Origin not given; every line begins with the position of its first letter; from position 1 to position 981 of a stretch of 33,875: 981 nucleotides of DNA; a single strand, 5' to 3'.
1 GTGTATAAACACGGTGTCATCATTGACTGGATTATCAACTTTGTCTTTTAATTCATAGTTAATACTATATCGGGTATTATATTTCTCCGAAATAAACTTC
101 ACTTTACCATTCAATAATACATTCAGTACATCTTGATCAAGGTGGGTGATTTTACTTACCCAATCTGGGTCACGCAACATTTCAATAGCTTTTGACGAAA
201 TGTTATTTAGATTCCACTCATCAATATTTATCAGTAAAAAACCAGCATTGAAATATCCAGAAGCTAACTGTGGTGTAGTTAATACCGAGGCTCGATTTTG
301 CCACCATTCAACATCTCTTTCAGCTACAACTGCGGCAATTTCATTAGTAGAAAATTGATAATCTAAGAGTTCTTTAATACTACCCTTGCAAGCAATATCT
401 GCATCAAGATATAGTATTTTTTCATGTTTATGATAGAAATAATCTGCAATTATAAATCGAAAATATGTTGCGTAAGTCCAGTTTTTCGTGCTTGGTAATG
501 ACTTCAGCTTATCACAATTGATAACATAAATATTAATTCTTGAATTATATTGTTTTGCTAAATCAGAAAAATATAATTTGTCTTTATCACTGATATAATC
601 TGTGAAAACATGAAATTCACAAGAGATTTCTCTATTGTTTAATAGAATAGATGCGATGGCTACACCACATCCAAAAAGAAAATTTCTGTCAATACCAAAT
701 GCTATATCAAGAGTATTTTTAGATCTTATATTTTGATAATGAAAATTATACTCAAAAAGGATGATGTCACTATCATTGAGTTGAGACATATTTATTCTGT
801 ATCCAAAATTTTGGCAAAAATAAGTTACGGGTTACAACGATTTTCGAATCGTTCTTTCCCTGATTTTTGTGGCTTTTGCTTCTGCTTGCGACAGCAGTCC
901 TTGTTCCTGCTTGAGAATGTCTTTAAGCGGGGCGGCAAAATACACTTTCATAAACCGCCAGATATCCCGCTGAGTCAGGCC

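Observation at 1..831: Non-K-12 LPS core type: AT-rich GT8 glycosyltransferase follows waaP where K-12 has waaS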

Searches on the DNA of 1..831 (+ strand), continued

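Call 18: get_annotated_region(hit=H61, flank=9000)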
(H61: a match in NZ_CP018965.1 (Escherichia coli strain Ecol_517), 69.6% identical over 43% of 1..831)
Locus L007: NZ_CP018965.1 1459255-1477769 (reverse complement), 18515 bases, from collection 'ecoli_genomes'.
description: Escherichia coli strain Ecol_517 chromosome, complete genome
organism: Escherichia coli strain Ecol_517 (NCBI taxid 562)
replicon: chromosome; assembly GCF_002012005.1
host: Homo sapiens; source: not applicable; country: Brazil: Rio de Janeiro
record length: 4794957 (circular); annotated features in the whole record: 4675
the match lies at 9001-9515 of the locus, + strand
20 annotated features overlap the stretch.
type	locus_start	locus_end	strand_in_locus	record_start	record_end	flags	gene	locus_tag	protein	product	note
CDS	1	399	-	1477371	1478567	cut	kbl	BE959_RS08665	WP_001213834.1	glycine C-acetyltransferase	-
CDS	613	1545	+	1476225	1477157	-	rfaD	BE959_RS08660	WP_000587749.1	ADP-glyceromanno-heptose 6-epimerase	-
CDS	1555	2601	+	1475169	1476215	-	rfaF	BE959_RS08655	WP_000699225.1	ADP-heptose--LPS heptosyltransferase RfaF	-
CDS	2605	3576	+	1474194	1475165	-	rfaC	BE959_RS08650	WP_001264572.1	lipopolysaccharide heptosyltransferase RfaC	-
CDS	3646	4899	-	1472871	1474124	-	-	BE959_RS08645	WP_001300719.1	O-antigen ligase family protein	-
CDS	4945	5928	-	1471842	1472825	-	-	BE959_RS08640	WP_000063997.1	glycosyltransferase family 2 protein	-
CDS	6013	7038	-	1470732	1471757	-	-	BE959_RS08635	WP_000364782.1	UDP-galactose--(galactosyl) LPS alpha1,2-galactosyltransferase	-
CDS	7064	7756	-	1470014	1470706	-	rfaY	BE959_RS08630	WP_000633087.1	lipopolysaccharide core heptose(II) kinase RfaY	-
CDS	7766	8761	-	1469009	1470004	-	-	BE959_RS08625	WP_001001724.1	glycosyltransferase family 8 protein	-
CDS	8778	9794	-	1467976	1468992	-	waaO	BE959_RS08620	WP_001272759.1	lipopolysaccharide 3-alpha-galactosyltransferase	-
CDS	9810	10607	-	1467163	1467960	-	rfaP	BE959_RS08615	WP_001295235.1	lipopolysaccharide core heptose(I) kinase RfaP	-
CDS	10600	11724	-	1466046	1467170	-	waaG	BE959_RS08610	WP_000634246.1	glycosyltransferase family 4 protein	-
CDS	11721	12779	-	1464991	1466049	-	rfaQ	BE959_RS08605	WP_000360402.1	lipopolysaccharide core heptosyltransferase RfaQ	-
CDS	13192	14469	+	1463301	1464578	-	waaA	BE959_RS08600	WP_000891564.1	lipid IV(A) 3-deoxy-D-manno-octulosonic acid transferase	-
CDS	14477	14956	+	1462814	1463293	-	coaD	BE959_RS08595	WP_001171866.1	pantetheine-phosphate adenylyltransferase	-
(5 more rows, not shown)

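Call 19: get_annotated_region(hit=H68, flank=9000)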
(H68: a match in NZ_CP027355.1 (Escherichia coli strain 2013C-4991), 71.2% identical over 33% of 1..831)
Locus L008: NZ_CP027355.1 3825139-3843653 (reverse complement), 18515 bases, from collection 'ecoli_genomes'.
description: Escherichia coli strain 2013C-4991 chromosome, complete genome
organism: Escherichia coli strain 2013C-4991 (NCBI taxid 562)
replicon: chromosome; assembly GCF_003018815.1
host: Homo sapiens; source: stool; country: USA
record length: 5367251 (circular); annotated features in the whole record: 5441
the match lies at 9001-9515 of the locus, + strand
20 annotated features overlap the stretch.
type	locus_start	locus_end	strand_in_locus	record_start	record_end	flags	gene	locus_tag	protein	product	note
CDS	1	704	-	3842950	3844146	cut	kbl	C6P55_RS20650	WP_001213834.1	glycine C-acetyltransferase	-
CDS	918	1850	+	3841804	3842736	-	rfaD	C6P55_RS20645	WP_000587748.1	ADP-glyceromanno-heptose 6-epimerase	-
CDS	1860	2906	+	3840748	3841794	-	rfaF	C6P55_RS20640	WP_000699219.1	ADP-heptose--LPS heptosyltransferase RfaF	-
CDS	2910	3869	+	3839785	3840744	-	rfaC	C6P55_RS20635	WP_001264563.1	lipopolysaccharide heptosyltransferase RfaC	-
CDS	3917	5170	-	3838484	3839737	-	-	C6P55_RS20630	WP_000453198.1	O-antigen ligase family protein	-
CDS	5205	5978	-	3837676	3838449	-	-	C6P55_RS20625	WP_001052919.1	glycosyltransferase family 25 protein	-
CDS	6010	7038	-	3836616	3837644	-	-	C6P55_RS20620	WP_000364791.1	UDP-galactose--(galactosyl) LPS alpha1,2-galactosyltransferase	-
CDS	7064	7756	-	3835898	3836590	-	rfaY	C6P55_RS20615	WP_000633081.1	lipopolysaccharide core heptose(II) kinase RfaY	-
CDS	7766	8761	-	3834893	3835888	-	-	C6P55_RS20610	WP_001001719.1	glycosyltransferase family 8 protein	-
CDS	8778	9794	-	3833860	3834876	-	waaO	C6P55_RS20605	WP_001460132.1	lipopolysaccharide 3-alpha-galactosyltransferase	-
CDS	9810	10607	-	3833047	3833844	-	rfaP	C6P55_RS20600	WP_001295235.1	lipopolysaccharide core heptose(I) kinase RfaP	-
CDS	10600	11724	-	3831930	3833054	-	waaG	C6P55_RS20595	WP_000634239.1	glycosyltransferase family 4 protein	-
CDS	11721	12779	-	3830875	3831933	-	rfaQ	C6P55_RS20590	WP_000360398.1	lipopolysaccharide core heptosyltransferase RfaQ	-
CDS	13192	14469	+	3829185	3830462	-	waaA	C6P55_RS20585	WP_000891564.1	lipid IV(A) 3-deoxy-D-manno-octulosonic acid transferase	-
CDS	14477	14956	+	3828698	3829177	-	coaD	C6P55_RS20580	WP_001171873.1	pantetheine-phosphate adenylyltransferase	-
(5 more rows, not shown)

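Call 39: get_annotated_region(hit=H22, flank=9000)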
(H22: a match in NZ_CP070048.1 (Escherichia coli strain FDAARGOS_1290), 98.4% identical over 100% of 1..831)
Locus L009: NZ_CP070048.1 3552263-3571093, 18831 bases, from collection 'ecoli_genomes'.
description: Escherichia coli strain FDAARGOS_1290 chromosome, complete genome
organism: Escherichia coli strain FDAARGOS_1290 (NCBI taxid 562)
replicon: chromosome; assembly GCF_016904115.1
host: Homo sapiens; source: missing; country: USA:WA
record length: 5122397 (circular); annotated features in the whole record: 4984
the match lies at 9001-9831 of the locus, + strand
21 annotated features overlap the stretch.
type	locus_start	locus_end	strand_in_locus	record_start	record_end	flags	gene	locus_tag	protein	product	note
CDS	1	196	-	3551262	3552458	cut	kbl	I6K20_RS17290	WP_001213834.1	glycine C-acetyltransferase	-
CDS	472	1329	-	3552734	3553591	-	yibB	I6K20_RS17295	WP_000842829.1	protein YibB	-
CDS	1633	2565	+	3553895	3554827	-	rfaD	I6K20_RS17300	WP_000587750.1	ADP-glyceromanno-heptose 6-epimerase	-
CDS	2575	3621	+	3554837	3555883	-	rfaF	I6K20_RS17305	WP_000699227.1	ADP-heptose--LPS heptosyltransferase RfaF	-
CDS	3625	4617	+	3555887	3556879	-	rfaC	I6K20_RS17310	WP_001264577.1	lipopolysaccharide heptosyltransferase RfaC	-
CDS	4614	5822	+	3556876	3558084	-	rfaL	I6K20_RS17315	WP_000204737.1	O-antigen ligase RfaL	-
CDS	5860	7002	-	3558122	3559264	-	-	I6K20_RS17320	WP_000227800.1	lipopolysaccharide N-acetylglucosaminyltransferase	-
CDS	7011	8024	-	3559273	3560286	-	-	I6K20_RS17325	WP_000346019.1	UDP-glucose--(galactosyl) LPS alpha1,2-glucosyltransferase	-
CDS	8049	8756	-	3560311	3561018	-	rfaY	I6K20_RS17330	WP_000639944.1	lipopolysaccharide core heptose(II) kinase RfaY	-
CDS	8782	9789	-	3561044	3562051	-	waaO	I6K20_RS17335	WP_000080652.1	lipopolysaccharide 3-alpha-galactosyltransferase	-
CDS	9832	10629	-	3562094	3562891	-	rfaP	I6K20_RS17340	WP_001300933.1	lipopolysaccharide core heptose(I) kinase RfaP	-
CDS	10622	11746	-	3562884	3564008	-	waaG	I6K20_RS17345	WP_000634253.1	glycosyltransferase family 4 protein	-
CDS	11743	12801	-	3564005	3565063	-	rfaQ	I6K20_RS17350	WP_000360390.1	lipopolysaccharide core heptosyltransferase RfaQ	-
CDS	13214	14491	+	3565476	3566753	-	waaA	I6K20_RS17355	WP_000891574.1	lipid IV(A) 3-deoxy-D-manno-octulosonic acid transferase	-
CDS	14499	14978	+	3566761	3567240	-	coaD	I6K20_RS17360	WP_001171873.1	pantetheine-phosphate adenylyltransferase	-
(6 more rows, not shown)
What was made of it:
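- On WaaI of the R3 core type: It is also met in a genome carrying the 98.4% allele (call 39).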

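Call 54: search_dna_similar(query=L004:10887-11867:+, collection=ecoli_genomes, mode=near, max_rows=8, rows=spread)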
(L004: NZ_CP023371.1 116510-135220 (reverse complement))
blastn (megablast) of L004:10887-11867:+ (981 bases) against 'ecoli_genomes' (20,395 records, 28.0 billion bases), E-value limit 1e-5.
Records with a match: 503; places in all: 503; records where one place covers at least 80% of the query: 503.
Genomes with a match: 503 of 5426; with a place that covers at least 80% of the query: 503. Places per genome that has any: lowest 1, median 1, highest 1. On chromosomes: 503 places; on plasmids: 0.
Best place of each record, by identity: >=99% 485; 95-99% 1; 90-95% 17.
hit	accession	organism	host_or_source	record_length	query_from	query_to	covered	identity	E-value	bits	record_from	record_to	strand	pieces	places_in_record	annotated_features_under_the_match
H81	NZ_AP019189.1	Escherichia coli strain M217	Homo sapiens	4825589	1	981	100%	100.0%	0e+0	1812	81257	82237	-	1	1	glycosyltransferase family 8 protein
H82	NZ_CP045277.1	Escherichia coli strain LAU-OXA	Homo sapiens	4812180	1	981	100%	100.0%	0e+0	1812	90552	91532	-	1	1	glycosyltransferase family 8 protein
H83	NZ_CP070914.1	Escherichia coli strain 65COLEC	Homo sapiens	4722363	1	981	100%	100.0%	0e+0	1812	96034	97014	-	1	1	glycosyltransferase family 8 protein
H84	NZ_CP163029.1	Escherichia coli strain W170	Homo sapiens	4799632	1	981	100%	100.0%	0e+0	1812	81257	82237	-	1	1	glycosyltransferase family 8 protein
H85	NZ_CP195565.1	Escherichia coli strain 298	Homo sapiens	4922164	1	981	100%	100.0%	0e+0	1812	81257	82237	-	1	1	glycosyltransferase family 8 protein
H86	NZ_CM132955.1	Escherichia coli strain 167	Homo sapiens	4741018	1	981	100%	100.0%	0e+0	1812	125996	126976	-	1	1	glycosyltransferase family 8 protein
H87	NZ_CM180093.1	Escherichia coli strain 23GD11002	Homo sapiens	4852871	1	981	100%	100.0%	0e+0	1812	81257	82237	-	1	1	glycosyltransferase family 8 protein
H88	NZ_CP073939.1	Escherichia coli strain MB53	Poultry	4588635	1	981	100%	94.3%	0e+0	1502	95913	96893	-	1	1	glycosyltransferase family 8 protein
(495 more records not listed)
